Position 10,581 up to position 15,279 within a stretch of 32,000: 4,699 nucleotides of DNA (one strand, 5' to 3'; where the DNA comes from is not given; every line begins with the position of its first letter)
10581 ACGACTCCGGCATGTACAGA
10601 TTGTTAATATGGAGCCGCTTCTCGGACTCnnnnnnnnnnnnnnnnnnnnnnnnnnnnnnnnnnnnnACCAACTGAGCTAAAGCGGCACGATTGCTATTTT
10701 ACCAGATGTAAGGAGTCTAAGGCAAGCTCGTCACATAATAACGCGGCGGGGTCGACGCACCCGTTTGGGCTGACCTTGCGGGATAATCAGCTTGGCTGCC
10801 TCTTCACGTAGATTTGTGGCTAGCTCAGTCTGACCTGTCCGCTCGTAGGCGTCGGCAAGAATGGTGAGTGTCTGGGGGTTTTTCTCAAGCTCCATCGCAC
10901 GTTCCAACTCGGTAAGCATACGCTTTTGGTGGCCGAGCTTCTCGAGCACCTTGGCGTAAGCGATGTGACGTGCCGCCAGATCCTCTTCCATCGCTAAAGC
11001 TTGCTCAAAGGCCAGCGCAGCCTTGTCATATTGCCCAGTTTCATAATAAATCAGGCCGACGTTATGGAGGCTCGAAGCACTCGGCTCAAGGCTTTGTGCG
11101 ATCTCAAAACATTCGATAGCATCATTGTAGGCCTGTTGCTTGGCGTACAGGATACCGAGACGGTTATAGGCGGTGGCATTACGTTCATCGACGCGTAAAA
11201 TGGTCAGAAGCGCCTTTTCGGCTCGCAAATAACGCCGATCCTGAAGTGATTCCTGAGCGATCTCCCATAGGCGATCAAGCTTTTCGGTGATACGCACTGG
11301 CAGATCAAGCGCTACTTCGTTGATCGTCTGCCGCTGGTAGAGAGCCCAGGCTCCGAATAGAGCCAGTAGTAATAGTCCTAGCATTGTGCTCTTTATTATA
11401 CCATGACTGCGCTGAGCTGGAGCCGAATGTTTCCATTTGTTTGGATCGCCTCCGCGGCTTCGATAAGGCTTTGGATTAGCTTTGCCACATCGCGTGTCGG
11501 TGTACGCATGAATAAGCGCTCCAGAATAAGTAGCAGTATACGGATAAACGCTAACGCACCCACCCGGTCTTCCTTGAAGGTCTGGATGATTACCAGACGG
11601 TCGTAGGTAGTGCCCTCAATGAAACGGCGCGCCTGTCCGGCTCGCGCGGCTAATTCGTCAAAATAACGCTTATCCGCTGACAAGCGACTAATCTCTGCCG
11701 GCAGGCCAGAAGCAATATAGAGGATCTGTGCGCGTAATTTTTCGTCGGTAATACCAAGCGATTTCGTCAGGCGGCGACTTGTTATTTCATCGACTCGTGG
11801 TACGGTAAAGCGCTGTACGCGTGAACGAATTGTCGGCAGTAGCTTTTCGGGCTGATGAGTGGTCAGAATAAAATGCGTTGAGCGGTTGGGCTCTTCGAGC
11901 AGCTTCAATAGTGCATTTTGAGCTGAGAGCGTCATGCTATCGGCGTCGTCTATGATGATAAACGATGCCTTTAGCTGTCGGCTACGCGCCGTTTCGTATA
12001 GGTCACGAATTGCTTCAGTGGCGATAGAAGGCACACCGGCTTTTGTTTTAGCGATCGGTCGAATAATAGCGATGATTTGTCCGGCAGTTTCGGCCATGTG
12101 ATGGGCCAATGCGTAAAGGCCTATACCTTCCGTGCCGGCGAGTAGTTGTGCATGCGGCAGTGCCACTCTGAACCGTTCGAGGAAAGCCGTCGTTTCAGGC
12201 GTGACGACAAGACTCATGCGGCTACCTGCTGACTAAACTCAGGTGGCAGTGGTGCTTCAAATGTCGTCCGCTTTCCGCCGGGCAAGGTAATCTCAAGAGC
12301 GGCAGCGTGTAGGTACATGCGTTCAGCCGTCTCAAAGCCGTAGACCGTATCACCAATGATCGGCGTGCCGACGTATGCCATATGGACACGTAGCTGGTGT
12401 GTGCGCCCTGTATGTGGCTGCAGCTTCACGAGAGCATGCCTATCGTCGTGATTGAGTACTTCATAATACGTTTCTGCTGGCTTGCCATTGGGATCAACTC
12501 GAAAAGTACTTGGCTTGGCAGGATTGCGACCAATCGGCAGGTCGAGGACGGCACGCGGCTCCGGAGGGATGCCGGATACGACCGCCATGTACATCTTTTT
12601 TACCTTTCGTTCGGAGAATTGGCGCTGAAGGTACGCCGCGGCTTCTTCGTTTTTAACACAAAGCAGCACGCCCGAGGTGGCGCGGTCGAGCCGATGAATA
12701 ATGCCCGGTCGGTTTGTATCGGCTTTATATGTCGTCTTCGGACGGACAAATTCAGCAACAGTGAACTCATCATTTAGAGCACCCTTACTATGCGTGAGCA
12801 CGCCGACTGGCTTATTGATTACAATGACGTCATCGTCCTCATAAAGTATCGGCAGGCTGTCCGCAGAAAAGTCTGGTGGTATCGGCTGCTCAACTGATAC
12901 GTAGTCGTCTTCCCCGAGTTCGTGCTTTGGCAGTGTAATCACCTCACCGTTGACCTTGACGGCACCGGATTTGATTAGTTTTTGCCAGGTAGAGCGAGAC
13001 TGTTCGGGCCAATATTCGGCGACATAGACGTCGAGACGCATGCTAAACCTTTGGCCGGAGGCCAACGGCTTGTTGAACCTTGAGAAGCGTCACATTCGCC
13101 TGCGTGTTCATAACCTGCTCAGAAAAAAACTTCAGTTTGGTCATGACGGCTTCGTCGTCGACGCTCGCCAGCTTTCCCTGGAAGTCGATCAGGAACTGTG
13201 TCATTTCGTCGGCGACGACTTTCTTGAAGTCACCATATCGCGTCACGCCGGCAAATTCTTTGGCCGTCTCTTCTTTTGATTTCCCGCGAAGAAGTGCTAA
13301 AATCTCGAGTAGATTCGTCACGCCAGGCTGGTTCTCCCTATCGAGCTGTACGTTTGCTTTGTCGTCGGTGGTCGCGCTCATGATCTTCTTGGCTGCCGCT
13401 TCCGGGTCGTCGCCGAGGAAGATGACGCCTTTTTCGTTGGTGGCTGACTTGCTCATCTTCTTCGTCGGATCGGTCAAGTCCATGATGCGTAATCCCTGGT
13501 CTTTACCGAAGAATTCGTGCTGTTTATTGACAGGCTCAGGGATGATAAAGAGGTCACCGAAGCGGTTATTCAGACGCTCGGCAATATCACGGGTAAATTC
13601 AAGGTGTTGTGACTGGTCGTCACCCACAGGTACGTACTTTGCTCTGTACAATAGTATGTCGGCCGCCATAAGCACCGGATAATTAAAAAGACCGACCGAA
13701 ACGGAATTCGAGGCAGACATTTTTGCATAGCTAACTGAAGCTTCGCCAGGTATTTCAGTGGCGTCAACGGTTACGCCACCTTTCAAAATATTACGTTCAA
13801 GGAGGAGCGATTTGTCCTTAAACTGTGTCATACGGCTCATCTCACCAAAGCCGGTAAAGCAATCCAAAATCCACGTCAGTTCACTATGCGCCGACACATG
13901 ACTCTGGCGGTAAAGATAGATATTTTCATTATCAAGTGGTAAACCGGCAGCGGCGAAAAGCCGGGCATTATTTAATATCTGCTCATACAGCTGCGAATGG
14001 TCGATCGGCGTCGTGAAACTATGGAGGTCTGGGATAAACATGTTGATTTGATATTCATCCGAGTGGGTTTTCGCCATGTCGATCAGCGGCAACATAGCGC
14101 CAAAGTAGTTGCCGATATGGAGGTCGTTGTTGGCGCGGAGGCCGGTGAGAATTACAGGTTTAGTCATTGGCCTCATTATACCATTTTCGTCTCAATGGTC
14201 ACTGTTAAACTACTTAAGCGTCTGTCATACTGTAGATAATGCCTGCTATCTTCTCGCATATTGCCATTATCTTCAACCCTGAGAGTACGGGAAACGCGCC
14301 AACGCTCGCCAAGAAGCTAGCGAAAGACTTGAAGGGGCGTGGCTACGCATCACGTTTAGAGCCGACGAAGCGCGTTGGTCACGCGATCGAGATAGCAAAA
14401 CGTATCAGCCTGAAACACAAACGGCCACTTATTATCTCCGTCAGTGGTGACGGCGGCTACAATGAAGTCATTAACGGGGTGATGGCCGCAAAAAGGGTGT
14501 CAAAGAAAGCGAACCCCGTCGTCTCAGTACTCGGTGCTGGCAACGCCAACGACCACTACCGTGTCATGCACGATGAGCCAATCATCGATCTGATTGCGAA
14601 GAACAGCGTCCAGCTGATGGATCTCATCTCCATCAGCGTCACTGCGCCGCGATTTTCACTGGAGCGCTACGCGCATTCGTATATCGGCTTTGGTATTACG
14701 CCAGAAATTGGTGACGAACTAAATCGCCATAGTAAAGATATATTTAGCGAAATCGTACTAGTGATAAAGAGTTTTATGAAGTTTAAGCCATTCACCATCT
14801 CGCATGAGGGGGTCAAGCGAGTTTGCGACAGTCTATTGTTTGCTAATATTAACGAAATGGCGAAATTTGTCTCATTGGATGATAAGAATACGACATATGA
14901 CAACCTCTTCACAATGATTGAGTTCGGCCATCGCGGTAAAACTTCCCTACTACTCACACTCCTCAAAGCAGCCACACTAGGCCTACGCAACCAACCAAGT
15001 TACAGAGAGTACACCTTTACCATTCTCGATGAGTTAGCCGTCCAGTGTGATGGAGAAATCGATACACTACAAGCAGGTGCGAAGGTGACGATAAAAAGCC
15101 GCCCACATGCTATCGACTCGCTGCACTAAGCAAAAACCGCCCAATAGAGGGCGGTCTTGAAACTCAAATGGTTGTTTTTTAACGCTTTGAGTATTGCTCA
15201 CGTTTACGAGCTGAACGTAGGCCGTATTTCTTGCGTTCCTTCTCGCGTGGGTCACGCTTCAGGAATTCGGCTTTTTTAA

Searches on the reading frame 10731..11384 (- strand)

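Call 58: search_protein_families(library=pfam, proteins=[window:10731-11384:-], max_evalue=0.001)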
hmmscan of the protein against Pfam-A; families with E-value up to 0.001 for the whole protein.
window:10731-11384:- (217 aa): 17 families
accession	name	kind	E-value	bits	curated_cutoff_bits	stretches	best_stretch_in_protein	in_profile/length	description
PF00515.34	TPR_1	-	9.1e-16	57.4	27.8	2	70-102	1-33/34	Tetratricopeptide repeat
PF07719.23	TPR_2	-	1.1e-14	53.7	27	2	104-134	2-32/34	Tetratricopeptide repeat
PF13424.12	TPR_12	-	1.4e-13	51.3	30.1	2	70-132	3-74/77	Tetratricopeptide repeat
PF13181.12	TPR_8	-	4.9e-13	48.6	25.7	1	103-135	1-33/34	Tetratricopeptide repeat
PF13414.12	TPR_11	-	2.7e-10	40.2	26.8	1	110-151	1-42/42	TPR repeat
PF13176.12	TPR_7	-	6.7e-10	38.7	27.9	1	105-136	1-32/36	Tetratricopeptide repeat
PF13432.12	TPR_16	-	1.4e-09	38.7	32.7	1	43-98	4-59/65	Tetratricopeptide repeat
PF13374.12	TPR_10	-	6.1e-09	36.1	27.5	1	103-132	2-31/42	Tetratricopeptide repeat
PF13431.12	TPR_17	-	1.6e-08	34.6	24.4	0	59-91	2-34/34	Tetratricopeptide repeat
PF23914.1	TPR_CcmH_CycH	-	3.4e-07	30.7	42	0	48-102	99-153/158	Cytochrome c-type biogenesis protein H TPR domain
PF13428.12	TPR_14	-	5.9e-07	30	23.5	0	140-169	4-33/44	Tetratricopeptide repeat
PF12895.13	ANAPC3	-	6.7e-07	29.9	27.2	1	83-161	2-80/82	Anaphase-promoting complex, cyclosome, subunit 3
PF13371.12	TPR_9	-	9.4e-07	29.2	35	0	47-105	6-64/73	Tetratricopeptide repeat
PF14559.12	TPR_19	-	4.3e-06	27.4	25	0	115-151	3-39/68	Tetratricopeptide repeat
PF25063.1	ARM_TT21_C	-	5.4e-05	23.6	35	1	34-100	92-159/209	Tetratricopeptide repeat protein 21 C-terminal ARM domain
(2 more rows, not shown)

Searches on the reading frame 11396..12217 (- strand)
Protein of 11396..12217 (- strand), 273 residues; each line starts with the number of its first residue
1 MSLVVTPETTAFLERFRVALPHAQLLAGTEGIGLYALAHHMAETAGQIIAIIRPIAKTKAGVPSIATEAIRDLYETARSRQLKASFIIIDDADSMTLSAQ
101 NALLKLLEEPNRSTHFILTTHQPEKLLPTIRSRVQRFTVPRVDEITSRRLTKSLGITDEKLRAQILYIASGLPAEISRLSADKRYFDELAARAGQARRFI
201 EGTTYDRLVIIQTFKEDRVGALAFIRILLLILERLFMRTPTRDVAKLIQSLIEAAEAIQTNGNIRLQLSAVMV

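Call 59: search_protein_families(library=pfam, proteins=[window:11396-12217:-], max_evalue=0.001)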
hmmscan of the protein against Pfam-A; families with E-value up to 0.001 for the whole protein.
window:11396-12217:- (273 aa): 2 families
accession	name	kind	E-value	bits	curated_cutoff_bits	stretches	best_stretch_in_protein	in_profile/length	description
PF13177.12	DNA_pol3_delta2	-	1.2e-23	84.3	27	1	60-140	79-158/161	DNA polymerase III, delta subunit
PF00004.35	AAA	-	1.6e-10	42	21.2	1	25-137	2-126/131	ATPase family associated with various cellular activities (AAA)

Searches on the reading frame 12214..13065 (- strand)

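Call 59: search_protein_families(library=pfam, proteins=[window:12214-13065:-], max_evalue=0.001)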
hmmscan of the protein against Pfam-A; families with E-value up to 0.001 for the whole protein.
window:12214-13065:- (283 aa): 2 families
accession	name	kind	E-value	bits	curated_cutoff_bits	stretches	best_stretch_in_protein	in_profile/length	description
PF00849.27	PseudoU_synth_2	-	1.4e-35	123.2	26.8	1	79-230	1-151/152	RNA pseudouridylate synthase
PF01479.30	S4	-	1.5e-10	41.1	22.8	1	9-54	1-46/48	S4 domain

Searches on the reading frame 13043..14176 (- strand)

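Call 59: search_protein_families(library=pfam, proteins=[window:13043-14176:-], max_evalue=0.001)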
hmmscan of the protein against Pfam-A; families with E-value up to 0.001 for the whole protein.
window:13043-14176:- (377 aa): 1 family
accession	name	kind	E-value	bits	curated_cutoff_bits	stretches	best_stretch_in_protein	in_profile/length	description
PF00579.31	tRNA-synt_1b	-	7.6e-60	203.1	21.1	1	7-329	6-291/292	tRNA synthetases class I (W and Y)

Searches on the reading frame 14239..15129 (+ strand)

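Call 59: search_protein_families(library=pfam, proteins=[window:14239-15129:+], max_evalue=0.001)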
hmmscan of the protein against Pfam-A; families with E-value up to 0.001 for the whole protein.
window:14239-15129:+ (296 aa): 1 family
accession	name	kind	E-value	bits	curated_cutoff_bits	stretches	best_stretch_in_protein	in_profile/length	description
PF00781.29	DAGK_cat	-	1e-14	54.6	23.6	1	8-129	2-122/125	Diacylglycerol kinase catalytic domain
